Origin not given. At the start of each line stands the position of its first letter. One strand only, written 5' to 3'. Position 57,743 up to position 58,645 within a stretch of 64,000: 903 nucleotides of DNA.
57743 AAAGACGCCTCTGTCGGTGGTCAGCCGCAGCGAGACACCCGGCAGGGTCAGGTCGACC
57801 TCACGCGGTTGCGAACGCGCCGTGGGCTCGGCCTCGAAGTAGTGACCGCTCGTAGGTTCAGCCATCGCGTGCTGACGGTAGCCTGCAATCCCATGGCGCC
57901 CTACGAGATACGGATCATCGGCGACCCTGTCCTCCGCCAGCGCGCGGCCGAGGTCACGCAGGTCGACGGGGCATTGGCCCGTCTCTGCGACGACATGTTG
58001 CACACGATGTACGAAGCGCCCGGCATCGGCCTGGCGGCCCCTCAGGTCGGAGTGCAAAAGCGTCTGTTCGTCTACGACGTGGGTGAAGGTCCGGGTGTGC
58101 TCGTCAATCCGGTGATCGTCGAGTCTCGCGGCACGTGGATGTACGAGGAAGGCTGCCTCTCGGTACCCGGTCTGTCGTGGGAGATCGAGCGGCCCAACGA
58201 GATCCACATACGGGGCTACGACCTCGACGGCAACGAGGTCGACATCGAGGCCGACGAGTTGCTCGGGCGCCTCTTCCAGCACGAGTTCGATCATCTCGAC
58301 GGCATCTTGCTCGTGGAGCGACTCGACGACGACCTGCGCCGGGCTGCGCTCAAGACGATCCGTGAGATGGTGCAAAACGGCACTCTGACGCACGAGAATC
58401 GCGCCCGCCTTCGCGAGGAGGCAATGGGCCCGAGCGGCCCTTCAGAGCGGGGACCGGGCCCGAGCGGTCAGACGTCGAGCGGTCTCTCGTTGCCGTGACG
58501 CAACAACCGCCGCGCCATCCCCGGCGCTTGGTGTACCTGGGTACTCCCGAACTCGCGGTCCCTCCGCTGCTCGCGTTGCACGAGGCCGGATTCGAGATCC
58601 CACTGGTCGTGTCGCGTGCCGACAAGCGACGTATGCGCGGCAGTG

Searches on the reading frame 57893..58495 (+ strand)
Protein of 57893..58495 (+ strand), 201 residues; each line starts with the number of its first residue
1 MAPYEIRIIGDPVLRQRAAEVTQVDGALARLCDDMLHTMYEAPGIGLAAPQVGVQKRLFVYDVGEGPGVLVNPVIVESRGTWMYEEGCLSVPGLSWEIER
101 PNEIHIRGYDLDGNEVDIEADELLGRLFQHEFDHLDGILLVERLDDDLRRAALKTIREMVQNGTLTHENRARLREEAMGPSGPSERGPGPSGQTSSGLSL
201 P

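Call 27: find_homologous_proteins(query=window:57893-58495:+)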
Query seq(201 aa) (201 aa): 7999 proteins with E <= 0.001 among 8000 candidates; the best 120 are listed.
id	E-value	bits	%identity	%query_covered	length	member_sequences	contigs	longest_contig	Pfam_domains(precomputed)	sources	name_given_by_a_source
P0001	3.5e-130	450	100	100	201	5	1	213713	PF01327.27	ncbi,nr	ncbi:MAG TPA: peptide deformylase [Acidimicrobiales bacterium]|nr:peptide deformylase [Acidimicrobia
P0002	2.6e-116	404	91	100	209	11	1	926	PF01327.27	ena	-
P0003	2.2e-109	382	88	100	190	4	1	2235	PF01327.27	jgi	jgi:peptide deformylase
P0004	1.5e-108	379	88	100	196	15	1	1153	PF01327.27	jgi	jgi:peptide deformylase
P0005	5.5e-105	367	85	100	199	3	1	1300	PF01327.27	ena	-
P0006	2.9e-103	362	82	100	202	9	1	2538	PF01327.27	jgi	jgi:peptide deformylase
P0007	1.8e-101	356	83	100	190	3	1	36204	PF01327.27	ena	-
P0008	7.0e-101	354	82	100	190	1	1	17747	PF01327.27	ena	-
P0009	1.4e-95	337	79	100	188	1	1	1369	PF01327.27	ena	-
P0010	9.3e-86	304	80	82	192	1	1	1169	PF01327.27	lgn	-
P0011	2.5e-85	303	79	84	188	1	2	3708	PF01327.27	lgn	-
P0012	3.9e-84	299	72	89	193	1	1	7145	PF01327.27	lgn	-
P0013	5.3e-84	299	78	82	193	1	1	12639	PF01327.27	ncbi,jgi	jgi:peptide deformylase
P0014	3.3e-81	290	67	100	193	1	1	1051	PF01327.27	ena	-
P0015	2.2e-80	287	75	84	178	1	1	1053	PF01327.27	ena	-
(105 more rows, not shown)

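Call 29: find_encoding_contigs(protein=P0003, flank=1500, max_places=1)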
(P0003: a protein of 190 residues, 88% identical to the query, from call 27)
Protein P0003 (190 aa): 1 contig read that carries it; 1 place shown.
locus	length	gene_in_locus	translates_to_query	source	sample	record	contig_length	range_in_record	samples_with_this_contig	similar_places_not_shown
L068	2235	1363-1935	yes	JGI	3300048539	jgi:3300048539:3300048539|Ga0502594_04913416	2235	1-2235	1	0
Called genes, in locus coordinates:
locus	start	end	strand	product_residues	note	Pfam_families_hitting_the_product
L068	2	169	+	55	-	?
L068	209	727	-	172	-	PF00588:SpoU_methylase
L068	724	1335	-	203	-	PF05175:MTS, PF06325:PrmA, PF13489:Methyltransf_23 (weak), PF03602:Cons_hypoth95 (weak), PF08241:Methyltransf_11 (faint), PF13649:Methyltransf_25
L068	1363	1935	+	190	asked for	PF01327:Pep_deformylase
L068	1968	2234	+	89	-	?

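Call 30: find_encoding_contigs(protein=P0004, flank=1500, max_places=1)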
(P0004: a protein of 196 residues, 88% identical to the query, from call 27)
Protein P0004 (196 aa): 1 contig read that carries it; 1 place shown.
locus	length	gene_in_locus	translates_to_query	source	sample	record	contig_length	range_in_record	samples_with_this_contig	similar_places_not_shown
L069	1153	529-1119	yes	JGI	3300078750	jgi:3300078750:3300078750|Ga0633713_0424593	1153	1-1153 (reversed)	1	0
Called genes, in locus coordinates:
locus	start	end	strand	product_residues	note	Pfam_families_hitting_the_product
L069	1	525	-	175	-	?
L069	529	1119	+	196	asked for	PF01327:Pep_deformylase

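Call 31: find_encoding_contigs(protein=P0002, flank=1500, max_places=1)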
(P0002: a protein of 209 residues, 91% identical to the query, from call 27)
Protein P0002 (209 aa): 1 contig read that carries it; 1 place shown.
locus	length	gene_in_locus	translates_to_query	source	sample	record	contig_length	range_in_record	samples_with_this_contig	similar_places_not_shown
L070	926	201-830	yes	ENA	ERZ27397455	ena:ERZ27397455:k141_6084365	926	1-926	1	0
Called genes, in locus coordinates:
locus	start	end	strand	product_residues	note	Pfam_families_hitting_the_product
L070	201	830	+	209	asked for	PF01327:Pep_deformylase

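Call 32: find_encoding_contigs(protein=P0007, flank=10000, max_places=1)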
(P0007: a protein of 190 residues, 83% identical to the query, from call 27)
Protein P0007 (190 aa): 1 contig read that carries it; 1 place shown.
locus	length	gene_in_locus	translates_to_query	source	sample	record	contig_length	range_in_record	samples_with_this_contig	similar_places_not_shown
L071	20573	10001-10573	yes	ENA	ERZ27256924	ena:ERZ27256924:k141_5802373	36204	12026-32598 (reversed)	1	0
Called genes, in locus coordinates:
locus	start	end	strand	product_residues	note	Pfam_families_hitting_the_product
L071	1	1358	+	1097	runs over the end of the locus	PF25596:CPSase_L_D1, PF02786:CPSase_L_D2, PF02787:CPSase_L_D3, PF25596:CPSase_L_D1, PF02222:ATP-grasp (weak), PF02786:CPSase_L_D2, PF15632:ATPgrasp_Ter (weak), PF02142:MGS, +1 more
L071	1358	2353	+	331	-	PF01180:DHO_dh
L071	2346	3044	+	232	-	PF00215:OMPdecase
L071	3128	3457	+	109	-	PF22525:H2TH_5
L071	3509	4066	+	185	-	PF00625:Guanylate_kin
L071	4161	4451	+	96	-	PF01192:RNA_pol_Rpb6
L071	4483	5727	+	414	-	PF02441:Flavoprotein, PF04127:DFP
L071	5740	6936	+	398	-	PF00438:S-AdoMet_synt_N, PF02772:S-AdoMet_synt_M, PF02773:S-AdoMet_synt_C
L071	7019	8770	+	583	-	-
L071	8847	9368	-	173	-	PF00588:SpoU_methylase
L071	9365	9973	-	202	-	PF05175:MTS, PF06325:PrmA, PF13847:Methyltransf_31 (weak), PF08241:Methyltransf_11 (weak), PF08242:Methyltransf_12 (weak), PF13649:Methyltransf_25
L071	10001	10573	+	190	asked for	PF01327:Pep_deformylase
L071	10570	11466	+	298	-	PF00551:Formyl_trans_N, PF02911:Formyl_trans_C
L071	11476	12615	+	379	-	PF01029:NusB, PF01189:Methyltr_RsmB-F, PF08241:Methyltransf_11 (faint), PF13649:Methyltransf_25 (faint)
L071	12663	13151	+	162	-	PF00994:MoCF_biosynth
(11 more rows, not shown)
